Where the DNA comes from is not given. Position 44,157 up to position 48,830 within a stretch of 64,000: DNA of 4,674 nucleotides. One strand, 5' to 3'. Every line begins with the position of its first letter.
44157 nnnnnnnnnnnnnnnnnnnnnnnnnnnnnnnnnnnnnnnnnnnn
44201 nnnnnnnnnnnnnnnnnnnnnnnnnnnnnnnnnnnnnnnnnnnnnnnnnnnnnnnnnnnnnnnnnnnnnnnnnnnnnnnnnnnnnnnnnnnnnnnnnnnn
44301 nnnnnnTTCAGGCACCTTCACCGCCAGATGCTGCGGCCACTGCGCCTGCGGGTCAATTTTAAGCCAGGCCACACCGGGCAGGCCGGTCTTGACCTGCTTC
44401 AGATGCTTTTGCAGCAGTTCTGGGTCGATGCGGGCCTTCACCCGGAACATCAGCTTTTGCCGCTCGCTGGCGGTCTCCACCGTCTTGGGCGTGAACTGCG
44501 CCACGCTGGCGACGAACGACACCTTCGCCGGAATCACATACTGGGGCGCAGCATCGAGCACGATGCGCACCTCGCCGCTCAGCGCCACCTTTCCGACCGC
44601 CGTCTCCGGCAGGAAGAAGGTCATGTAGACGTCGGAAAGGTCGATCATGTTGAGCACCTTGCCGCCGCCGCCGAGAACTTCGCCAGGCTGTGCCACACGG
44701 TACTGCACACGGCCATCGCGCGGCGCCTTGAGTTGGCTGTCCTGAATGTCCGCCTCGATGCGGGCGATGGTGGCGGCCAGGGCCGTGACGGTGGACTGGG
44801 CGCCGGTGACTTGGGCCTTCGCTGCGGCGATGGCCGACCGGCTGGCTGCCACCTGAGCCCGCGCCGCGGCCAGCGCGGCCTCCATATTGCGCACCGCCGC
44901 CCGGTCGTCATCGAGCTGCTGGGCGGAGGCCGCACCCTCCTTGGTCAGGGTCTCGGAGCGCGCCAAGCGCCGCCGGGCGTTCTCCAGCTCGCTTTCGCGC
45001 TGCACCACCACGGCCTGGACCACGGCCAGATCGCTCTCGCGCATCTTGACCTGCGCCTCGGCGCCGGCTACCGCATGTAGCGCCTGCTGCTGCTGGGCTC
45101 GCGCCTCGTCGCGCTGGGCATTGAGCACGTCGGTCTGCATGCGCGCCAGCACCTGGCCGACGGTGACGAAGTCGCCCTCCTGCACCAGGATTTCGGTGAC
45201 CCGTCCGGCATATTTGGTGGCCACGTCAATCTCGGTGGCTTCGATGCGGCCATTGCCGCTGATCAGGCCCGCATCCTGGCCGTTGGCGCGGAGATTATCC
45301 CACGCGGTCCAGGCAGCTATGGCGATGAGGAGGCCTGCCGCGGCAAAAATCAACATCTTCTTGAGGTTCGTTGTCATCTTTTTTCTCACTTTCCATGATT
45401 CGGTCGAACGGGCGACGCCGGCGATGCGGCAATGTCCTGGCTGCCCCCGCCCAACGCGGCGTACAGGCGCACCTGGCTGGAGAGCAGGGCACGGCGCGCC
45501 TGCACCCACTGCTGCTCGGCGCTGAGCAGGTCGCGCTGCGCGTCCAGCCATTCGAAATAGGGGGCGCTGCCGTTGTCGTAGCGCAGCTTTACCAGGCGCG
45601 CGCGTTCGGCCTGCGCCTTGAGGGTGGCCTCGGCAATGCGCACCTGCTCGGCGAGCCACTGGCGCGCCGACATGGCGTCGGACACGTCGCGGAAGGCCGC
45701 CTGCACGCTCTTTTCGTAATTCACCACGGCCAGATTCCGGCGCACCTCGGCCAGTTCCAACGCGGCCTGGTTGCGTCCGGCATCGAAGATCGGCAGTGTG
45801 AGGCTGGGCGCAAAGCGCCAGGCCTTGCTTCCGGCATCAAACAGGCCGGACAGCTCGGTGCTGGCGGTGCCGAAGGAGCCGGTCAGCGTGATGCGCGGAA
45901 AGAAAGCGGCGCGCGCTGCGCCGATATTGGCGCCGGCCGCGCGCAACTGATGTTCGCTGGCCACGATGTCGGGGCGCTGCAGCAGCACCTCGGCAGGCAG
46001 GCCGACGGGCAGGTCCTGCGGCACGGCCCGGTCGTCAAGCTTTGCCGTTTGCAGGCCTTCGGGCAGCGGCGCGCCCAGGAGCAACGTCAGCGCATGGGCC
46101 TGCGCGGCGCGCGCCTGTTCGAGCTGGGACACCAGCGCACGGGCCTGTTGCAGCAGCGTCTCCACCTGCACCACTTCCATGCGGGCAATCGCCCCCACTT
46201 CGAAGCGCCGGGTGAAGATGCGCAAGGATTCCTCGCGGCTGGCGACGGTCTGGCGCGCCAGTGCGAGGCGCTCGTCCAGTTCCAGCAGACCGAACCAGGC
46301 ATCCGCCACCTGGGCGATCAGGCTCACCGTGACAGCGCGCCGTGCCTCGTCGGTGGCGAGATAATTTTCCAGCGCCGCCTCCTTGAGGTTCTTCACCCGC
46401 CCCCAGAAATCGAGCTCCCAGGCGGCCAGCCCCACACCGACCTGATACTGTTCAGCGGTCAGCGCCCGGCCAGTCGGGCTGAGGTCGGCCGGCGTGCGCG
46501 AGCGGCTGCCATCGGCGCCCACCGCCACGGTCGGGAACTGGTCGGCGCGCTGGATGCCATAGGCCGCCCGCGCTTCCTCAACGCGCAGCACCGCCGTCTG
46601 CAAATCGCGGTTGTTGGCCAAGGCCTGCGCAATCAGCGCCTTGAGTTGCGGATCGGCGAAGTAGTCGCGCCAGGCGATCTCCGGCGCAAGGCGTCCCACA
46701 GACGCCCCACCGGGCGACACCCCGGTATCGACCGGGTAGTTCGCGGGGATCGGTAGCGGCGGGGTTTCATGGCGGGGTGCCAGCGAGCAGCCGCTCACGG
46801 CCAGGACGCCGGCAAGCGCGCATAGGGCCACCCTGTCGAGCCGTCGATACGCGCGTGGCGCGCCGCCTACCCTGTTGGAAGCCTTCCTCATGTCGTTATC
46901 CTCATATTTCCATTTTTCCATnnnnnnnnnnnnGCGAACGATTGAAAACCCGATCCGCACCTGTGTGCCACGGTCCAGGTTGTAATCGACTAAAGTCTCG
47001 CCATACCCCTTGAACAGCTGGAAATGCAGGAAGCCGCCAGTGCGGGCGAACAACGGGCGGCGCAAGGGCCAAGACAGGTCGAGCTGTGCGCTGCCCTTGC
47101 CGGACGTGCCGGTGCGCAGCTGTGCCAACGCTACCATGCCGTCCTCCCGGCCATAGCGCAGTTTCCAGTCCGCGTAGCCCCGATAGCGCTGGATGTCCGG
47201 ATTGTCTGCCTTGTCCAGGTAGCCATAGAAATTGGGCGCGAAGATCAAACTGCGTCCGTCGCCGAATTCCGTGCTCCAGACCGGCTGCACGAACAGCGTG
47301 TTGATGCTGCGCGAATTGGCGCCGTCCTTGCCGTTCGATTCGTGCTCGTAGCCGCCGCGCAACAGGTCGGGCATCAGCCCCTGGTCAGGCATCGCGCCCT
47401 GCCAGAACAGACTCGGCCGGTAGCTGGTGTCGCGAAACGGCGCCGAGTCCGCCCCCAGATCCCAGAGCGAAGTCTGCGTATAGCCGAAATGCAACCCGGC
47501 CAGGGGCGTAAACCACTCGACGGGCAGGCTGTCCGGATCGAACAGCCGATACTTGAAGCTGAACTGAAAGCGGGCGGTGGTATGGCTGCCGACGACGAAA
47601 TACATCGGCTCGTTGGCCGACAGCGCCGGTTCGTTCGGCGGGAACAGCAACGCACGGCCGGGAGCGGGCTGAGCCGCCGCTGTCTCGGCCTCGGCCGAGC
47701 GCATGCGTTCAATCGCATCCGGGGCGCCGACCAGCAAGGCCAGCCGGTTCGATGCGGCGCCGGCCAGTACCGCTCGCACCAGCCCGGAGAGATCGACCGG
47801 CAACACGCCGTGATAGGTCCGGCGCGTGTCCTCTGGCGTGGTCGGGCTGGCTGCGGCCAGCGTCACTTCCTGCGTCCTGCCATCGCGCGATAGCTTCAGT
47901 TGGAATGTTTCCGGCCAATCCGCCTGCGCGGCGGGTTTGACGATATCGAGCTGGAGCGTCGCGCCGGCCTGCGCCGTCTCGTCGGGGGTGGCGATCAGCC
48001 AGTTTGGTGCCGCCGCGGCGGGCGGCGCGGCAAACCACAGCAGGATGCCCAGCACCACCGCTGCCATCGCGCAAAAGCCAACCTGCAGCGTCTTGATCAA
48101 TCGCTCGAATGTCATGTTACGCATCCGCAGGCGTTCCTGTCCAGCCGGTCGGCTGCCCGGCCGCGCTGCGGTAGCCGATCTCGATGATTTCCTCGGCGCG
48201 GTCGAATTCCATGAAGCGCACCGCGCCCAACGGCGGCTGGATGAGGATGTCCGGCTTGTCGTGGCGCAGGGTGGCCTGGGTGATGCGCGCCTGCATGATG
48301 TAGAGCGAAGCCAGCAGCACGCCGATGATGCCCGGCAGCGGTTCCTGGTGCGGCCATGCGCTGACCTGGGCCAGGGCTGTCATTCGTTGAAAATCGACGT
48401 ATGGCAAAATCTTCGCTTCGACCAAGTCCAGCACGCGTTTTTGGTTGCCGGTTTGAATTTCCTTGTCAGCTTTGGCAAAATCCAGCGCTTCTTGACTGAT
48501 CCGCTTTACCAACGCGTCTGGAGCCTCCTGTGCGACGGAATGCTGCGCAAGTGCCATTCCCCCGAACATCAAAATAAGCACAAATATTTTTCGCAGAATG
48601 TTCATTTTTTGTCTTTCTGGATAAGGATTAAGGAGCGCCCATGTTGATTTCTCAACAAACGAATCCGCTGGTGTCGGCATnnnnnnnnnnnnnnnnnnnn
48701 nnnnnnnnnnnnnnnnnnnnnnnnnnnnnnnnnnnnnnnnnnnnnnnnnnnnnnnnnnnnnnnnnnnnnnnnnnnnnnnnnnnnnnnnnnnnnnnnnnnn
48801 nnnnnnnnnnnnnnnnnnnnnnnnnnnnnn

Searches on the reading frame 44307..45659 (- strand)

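Call 49: search_protein_families(library=pfam, proteins=[window:44307-45659:-], max_evalue=0.001)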
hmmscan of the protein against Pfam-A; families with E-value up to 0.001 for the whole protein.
window:44307-45659:- (451 aa): 5 families
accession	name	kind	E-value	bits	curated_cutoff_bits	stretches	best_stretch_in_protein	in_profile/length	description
PF13437.12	HlyD_3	-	1.1e-13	52.3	22.2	1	310-418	2-98/106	HlyD family secretion protein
PF16576.10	HlyD_D23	-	2.2e-11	43.9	30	1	141-394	17-195/214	Barrel-sandwich domain of CusB or HlyD membrane-fusion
PF00529.27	CusB_dom_1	-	6.6e-07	29.9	26.5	1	220-433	12-87/89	Cation efflux system protein CusB domain 1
PF13533.13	Biotin_lipoyl_2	-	2.4e-06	27.6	29.8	1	146-173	3-30/32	Biotin-lipoyl like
PF00364.28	Biotin_lipoyl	-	1.2e-05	25.5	22.1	0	143-174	42-73/73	Biotin-requiring enzyme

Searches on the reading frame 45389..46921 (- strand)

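Call 49: search_protein_families(library=pfam, proteins=[window:45389-46921:-], max_evalue=0.001)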
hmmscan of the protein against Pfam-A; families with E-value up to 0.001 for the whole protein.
window:45389-46921:- (511 aa): 1 family
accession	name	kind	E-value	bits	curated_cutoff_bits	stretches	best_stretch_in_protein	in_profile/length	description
PF02321.23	OEP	-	1.9e-55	188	22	2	309-491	5-187/187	Outer membrane efflux protein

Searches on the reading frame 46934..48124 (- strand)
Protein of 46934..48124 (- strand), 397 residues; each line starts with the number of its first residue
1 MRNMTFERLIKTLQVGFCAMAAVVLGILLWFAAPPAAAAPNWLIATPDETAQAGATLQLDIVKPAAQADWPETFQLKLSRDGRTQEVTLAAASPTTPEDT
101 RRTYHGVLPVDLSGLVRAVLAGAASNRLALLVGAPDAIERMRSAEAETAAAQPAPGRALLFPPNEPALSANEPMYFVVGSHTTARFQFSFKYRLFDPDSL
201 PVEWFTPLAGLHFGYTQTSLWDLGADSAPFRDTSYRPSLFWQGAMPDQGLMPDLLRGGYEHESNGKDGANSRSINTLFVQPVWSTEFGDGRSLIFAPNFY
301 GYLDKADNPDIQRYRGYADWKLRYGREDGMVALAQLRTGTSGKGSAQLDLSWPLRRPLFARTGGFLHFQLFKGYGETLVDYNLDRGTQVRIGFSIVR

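Call 49: search_protein_families(library=pfam, proteins=[window:46934-48124:-], max_evalue=0.001)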
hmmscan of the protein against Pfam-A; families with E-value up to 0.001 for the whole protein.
window:46934-48124:- (397 aa): 1 family
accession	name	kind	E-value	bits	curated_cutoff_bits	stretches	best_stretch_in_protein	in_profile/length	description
PF02253.21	PLA1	-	8.2e-38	130.9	27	1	180-395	51-257/257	Phospholipase A1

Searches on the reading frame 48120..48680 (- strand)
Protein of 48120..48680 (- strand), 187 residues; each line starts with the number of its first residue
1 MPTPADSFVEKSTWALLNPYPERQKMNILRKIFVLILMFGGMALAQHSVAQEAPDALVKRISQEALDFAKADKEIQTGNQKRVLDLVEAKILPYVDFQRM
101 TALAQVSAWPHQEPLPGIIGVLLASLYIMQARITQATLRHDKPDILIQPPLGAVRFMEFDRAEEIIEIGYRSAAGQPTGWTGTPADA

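Call 49: search_protein_families(library=pfam, proteins=[window:48120-48680:-], max_evalue=0.001)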
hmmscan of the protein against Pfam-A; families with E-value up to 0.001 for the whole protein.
window:48120-48680:- (187 aa): 1 family
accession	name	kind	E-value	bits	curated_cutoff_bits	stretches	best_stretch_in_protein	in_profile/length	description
PF05494.18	MlaC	-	3.2e-06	27.5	26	1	60-109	2-51/166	MlaC protein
